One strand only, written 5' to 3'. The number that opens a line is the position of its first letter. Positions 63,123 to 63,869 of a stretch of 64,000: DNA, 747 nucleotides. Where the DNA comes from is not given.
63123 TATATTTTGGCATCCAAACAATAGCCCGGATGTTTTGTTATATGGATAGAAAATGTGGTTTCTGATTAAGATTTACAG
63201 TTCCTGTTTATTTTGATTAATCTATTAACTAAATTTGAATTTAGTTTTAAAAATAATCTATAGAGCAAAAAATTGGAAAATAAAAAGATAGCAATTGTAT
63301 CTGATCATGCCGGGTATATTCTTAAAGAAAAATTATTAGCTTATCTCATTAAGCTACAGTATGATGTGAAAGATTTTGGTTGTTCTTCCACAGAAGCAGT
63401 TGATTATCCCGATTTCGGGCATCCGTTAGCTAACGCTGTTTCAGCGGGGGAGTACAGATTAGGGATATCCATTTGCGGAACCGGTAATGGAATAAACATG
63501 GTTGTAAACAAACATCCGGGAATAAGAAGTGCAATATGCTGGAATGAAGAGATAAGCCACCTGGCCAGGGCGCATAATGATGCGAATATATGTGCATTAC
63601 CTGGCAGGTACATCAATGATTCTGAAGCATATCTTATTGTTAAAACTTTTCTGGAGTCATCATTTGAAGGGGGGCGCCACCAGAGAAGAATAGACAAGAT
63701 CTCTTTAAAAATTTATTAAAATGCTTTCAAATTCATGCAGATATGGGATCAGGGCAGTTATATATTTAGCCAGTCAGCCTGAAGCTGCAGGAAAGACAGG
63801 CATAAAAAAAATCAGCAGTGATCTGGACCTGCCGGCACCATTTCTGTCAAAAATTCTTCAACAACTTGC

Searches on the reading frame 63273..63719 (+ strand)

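Call 37: search_protein_families(library=pfam, max_evalue=0.000001, proteins=[window:63273-63719:+])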
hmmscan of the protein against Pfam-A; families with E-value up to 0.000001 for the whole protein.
window:63273-63719:+ (148 aa): 1 family
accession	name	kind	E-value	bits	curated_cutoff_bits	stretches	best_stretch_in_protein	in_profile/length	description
PF02502.23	LacAB_rpiB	-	7.5e-54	181.9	24.7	1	6-143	1-138/138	Ribose/Galactose Isomerase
